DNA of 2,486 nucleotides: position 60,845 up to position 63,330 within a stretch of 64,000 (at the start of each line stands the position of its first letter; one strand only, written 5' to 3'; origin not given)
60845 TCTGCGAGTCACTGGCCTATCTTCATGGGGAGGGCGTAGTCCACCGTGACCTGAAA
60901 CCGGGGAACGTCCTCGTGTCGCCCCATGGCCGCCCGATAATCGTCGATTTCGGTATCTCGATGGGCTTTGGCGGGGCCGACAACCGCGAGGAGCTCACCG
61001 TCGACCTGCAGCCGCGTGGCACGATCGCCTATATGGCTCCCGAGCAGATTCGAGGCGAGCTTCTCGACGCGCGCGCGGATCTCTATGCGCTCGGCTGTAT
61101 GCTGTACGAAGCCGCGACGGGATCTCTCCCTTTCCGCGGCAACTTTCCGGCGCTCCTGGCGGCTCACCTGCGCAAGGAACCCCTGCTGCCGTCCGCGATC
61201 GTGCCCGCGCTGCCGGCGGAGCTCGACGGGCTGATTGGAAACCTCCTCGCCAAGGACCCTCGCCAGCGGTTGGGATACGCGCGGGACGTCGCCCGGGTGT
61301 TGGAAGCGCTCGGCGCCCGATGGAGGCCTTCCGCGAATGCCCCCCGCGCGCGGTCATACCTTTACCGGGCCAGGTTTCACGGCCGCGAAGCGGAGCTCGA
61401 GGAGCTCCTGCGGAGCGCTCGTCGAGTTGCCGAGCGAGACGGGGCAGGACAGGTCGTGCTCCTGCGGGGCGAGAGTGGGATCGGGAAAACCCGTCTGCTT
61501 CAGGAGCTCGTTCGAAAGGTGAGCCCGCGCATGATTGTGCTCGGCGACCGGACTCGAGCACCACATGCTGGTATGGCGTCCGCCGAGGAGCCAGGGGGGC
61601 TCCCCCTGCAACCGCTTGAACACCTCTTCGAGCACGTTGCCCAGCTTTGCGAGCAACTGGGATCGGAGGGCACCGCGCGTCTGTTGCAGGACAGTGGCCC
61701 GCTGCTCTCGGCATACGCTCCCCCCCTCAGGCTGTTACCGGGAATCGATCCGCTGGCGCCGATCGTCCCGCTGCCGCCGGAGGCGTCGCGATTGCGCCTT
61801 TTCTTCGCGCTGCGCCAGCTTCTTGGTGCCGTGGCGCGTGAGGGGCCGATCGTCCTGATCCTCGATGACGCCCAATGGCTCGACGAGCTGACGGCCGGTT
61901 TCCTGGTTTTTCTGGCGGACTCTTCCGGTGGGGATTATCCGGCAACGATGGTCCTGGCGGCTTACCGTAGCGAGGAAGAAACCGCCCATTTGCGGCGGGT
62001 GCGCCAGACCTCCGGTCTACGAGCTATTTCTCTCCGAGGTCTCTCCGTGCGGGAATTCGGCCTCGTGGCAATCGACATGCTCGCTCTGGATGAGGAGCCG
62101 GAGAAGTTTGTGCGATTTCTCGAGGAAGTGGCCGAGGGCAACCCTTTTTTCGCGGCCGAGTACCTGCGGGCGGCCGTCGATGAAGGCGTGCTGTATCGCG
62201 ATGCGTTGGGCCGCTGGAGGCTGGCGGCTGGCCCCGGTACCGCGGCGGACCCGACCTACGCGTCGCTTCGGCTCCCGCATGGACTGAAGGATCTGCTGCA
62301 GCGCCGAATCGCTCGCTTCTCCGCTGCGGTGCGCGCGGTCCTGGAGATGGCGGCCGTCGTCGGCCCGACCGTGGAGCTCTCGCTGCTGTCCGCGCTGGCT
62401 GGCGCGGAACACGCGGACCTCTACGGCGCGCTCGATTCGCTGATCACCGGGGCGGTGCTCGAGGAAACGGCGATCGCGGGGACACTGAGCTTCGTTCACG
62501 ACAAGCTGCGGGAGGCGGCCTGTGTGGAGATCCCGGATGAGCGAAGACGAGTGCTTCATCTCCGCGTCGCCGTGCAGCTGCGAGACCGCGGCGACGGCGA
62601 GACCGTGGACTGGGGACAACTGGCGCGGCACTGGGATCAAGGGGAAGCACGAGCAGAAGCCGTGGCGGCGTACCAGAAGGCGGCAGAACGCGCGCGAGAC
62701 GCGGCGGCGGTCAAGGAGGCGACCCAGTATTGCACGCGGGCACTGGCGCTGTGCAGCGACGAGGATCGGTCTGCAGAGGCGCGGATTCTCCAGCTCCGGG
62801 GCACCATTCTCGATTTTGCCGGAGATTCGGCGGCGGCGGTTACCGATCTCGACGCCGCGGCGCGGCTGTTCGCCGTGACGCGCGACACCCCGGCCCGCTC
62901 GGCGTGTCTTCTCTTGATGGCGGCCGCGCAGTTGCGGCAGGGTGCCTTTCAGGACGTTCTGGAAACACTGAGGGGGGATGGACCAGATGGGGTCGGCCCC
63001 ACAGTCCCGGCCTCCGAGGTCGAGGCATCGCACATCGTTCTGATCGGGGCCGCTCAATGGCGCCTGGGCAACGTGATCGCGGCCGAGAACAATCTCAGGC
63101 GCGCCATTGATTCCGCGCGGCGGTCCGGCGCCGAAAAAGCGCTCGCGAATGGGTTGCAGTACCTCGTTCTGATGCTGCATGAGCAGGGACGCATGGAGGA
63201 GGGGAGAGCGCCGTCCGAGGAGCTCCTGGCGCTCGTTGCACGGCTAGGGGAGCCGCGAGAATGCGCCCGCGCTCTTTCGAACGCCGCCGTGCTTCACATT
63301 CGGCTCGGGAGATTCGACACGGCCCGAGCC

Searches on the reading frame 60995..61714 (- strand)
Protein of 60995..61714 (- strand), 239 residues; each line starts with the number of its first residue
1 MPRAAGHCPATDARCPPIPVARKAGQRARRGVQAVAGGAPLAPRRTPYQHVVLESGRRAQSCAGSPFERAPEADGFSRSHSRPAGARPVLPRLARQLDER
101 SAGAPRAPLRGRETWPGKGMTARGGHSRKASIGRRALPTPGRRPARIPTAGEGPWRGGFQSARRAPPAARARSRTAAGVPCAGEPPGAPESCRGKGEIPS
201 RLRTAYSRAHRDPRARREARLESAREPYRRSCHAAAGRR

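Call 36: find_encoding_contigs(protein=window:60995-61714:-, flank=10000, max_places=4)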
Protein window:60995-61714:- (239 aa): no gene with exactly this product is on record in the collection.

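Call 92: search_protein_families(library=pfam, proteins=[window:60995-61714:-], max_evalue=0.0001)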
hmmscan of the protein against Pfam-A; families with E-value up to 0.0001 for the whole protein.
window:60995-61714:- (239 aa): 0 families

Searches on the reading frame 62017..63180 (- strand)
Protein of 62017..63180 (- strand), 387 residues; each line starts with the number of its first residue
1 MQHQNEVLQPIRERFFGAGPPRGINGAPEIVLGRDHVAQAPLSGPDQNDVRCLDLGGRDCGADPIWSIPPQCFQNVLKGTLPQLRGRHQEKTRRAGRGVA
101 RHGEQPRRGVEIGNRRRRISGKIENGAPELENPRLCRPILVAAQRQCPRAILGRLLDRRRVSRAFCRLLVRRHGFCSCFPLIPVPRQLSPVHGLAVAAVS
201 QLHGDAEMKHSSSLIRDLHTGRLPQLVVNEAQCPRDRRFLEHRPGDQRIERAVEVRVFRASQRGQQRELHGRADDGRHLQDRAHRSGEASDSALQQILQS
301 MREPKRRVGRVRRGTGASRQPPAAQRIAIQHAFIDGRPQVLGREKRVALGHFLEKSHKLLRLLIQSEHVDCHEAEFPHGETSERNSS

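Call 32: find_encoding_contigs(protein=window:62017-63180:-, flank=10000, max_places=4)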
Protein window:62017-63180:- (387 aa): no gene with exactly this product is on record in the collection.

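Call 92: search_protein_families(library=pfam, proteins=[window:62017-63180:-], max_evalue=0.0001)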
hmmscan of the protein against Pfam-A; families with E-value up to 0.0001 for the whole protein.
window:62017-63180:- (387 aa): 0 families
